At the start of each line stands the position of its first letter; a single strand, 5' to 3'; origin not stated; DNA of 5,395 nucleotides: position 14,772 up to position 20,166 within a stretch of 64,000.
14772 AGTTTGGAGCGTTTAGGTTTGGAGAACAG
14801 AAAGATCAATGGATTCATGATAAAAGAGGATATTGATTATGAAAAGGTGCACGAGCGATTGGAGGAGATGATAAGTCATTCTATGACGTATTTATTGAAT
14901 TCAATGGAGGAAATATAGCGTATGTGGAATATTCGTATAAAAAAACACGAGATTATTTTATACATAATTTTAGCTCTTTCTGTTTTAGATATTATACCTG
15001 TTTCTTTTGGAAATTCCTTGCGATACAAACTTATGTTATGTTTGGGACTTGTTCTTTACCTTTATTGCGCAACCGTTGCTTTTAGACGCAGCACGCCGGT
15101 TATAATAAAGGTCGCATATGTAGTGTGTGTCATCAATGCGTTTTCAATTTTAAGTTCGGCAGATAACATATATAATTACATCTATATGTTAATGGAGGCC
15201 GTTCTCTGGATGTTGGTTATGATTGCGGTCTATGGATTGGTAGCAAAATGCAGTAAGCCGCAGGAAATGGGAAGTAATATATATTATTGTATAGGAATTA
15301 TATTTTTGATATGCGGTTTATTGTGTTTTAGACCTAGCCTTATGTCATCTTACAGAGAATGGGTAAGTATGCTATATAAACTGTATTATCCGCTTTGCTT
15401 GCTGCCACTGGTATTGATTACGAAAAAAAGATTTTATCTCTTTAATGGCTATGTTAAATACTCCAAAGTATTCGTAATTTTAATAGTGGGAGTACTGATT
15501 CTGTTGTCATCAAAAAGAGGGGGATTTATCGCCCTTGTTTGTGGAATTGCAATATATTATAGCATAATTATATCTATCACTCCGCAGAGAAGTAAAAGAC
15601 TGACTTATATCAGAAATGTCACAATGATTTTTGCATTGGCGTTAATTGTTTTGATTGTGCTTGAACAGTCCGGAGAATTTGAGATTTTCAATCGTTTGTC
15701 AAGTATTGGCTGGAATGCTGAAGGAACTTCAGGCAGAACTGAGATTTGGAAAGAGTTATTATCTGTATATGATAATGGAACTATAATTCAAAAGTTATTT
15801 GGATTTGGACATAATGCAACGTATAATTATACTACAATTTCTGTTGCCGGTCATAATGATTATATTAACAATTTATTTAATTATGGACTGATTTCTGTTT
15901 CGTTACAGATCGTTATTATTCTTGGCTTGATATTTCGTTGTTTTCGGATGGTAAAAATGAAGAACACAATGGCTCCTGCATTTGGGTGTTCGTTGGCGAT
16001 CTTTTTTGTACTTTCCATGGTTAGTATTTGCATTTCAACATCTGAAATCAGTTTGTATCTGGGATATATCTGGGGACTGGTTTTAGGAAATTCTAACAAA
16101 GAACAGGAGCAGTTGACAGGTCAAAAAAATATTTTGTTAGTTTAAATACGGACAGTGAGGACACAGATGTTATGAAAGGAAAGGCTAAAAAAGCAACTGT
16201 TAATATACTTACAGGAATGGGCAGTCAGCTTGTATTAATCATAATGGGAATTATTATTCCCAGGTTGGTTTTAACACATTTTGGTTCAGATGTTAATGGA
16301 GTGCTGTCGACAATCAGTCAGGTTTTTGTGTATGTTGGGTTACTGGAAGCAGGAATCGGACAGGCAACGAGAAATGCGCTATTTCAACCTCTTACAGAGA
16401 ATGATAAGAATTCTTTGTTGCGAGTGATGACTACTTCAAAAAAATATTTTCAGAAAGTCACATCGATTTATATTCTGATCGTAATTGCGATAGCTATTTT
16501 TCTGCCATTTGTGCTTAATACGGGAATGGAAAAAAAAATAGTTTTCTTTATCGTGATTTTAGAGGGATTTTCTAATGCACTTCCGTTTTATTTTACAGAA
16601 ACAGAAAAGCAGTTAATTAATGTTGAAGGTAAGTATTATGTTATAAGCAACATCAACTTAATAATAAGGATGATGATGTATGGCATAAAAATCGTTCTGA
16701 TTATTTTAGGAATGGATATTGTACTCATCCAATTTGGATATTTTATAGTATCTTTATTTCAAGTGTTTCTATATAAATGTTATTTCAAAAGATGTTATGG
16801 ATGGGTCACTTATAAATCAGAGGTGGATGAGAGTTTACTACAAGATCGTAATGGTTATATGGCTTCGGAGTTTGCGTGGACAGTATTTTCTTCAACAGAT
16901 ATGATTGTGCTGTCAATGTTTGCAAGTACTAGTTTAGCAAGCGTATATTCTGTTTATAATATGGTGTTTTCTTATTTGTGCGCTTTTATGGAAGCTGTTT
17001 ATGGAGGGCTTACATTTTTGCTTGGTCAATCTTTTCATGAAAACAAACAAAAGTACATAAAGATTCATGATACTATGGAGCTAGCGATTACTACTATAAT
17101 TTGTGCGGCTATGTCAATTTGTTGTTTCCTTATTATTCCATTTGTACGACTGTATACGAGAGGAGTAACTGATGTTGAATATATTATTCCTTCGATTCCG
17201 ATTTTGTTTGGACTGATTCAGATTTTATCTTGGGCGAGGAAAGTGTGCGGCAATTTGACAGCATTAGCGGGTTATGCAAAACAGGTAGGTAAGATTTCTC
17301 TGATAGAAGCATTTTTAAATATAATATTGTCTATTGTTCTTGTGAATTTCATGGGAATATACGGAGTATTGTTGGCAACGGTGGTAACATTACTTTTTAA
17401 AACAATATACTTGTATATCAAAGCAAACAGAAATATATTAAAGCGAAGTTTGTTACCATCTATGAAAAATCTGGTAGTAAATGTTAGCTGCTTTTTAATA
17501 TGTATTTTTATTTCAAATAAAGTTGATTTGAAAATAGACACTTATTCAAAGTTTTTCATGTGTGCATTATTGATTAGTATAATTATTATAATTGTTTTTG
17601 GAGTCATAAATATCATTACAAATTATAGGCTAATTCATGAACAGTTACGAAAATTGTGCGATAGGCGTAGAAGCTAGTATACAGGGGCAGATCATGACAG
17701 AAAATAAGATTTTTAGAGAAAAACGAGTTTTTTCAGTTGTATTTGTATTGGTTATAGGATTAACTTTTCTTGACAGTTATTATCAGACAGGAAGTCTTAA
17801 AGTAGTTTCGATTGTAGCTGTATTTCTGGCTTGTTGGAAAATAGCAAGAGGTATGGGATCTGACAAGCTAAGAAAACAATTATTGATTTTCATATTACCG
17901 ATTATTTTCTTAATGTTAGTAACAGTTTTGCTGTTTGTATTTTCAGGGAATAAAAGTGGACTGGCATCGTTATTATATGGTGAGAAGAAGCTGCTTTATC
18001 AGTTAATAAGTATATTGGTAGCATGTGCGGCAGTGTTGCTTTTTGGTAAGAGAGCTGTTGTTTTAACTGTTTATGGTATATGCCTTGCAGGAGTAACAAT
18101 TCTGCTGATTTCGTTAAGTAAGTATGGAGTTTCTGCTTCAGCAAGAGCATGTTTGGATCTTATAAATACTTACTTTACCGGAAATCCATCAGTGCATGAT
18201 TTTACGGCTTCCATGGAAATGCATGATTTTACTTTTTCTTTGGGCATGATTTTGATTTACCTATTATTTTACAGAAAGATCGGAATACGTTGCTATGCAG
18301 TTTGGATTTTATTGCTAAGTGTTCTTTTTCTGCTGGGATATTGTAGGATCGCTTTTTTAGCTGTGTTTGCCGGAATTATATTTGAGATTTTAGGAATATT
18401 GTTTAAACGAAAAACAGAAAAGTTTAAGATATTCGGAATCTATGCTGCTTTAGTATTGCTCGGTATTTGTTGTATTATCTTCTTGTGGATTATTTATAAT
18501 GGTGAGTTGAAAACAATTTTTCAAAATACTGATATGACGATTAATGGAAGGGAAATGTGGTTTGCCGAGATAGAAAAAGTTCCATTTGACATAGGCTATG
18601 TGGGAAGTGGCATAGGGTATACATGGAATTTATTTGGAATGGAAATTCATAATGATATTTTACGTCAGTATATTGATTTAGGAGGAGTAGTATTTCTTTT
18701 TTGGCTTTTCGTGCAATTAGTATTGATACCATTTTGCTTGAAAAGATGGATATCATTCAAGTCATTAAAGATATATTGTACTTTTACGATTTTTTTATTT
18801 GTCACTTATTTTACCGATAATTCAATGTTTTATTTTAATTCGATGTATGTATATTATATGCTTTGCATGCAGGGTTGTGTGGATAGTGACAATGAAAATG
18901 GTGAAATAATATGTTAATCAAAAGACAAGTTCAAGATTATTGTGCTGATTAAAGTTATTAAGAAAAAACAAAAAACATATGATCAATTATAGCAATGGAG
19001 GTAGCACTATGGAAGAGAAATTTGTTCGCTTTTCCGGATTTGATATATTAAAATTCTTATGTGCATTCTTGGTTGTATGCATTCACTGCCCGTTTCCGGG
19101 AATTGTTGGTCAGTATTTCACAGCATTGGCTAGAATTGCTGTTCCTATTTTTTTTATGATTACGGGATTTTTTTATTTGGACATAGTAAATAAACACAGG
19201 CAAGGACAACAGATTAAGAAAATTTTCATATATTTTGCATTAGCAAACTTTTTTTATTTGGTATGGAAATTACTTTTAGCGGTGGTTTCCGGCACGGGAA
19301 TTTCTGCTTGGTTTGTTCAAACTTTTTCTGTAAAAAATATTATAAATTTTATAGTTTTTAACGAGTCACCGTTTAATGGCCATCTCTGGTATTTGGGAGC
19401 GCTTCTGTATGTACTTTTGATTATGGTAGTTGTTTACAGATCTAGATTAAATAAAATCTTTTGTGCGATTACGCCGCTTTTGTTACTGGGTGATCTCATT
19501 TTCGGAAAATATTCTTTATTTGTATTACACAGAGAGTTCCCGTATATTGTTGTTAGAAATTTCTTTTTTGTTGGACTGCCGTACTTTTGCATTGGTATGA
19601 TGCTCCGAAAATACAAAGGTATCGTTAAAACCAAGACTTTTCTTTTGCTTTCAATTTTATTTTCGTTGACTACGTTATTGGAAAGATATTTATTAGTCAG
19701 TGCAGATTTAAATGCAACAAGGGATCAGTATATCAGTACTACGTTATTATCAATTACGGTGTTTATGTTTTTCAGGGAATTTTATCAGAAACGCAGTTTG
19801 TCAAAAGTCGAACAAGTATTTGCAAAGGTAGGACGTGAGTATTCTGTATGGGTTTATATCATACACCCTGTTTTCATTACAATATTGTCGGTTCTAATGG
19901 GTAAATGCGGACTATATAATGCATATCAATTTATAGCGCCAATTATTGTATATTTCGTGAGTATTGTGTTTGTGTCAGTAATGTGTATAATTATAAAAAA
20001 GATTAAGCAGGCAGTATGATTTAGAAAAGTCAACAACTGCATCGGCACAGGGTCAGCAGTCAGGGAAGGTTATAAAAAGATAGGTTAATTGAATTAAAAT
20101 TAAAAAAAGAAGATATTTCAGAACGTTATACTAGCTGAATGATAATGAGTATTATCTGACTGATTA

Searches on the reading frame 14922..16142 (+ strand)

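Call 8: search_protein_families(library=pfam, proteins=[window:14922-16142:+], max_evalue=0.001)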
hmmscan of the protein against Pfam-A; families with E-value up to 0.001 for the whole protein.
window:14922-16142:+ (407 aa): 1 family
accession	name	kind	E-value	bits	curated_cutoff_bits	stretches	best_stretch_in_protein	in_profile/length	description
PF04932.20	Wzy_C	-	2.7e-08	34.2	31.7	1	185-324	2-143/149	O-Antigen ligase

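Call 9: search_protein_families(library=ncbifam, proteins=[window:14922-16142:+], max_evalue=0.001)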
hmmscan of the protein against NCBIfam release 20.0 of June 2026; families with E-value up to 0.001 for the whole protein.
window:14922-16142:+ (407 aa): 0 families

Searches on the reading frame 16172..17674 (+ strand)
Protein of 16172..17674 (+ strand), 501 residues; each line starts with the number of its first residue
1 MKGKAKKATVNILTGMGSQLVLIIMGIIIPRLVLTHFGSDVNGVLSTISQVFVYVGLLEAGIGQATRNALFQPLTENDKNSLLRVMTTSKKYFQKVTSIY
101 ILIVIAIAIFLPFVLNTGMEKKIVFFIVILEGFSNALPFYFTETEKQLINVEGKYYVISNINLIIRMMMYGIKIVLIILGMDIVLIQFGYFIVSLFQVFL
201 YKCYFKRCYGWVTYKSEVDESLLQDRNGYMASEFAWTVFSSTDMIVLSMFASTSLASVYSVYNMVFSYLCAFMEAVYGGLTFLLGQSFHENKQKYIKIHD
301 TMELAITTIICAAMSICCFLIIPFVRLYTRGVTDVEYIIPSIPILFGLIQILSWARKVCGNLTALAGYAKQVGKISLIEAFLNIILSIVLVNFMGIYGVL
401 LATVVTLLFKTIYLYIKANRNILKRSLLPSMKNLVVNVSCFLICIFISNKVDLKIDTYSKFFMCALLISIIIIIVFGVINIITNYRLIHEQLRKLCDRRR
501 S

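Call 8: search_protein_families(library=pfam, proteins=[window:16172-17674:+], max_evalue=0.001)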
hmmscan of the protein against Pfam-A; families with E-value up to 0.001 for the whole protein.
window:16172-17674:+ (501 aa): 0 families

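Call 9: search_protein_families(library=ncbifam, proteins=[window:16172-17674:+], max_evalue=0.001)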
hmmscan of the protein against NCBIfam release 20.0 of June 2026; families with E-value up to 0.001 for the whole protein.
window:16172-17674:+ (501 aa): 0 families

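Call 35: search_protein_families(library=ncbifam, proteins=[window:16172-17674:+], max_evalue=0.00001)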
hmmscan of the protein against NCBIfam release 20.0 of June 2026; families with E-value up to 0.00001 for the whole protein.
window:16172-17674:+ (501 aa): 0 families

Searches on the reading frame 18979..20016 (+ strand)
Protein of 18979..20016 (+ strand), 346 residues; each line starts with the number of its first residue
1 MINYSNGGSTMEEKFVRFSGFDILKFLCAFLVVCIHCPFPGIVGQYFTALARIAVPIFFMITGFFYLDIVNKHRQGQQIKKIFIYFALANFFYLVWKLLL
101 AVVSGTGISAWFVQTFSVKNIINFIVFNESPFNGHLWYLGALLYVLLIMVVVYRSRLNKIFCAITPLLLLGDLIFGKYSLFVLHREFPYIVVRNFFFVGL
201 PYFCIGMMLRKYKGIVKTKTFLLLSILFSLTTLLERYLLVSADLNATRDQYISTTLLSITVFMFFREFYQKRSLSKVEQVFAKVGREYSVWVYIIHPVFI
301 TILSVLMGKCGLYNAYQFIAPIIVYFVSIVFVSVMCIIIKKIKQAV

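Call 8: search_protein_families(library=pfam, proteins=[window:18979-20016:+], max_evalue=0.001)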
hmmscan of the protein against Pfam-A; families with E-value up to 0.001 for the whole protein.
window:18979-20016:+ (346 aa): 1 family
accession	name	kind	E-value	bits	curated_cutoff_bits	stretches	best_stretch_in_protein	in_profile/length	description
PF01757.29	Acyl_transf_3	-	1.9e-26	93.4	31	1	20-336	3-324/326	Acyltransferase domain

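Call 9: search_protein_families(library=ncbifam, proteins=[window:18979-20016:+], max_evalue=0.001)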
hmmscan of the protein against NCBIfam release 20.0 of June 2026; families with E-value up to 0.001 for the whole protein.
window:18979-20016:+ (346 aa): 1 family
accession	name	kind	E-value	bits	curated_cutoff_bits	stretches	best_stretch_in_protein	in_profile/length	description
NF033132.1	vanT-CELN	equivalog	9.2e-16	57.4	900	1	20-342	3-328/697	membrane-bound serine racemase VanT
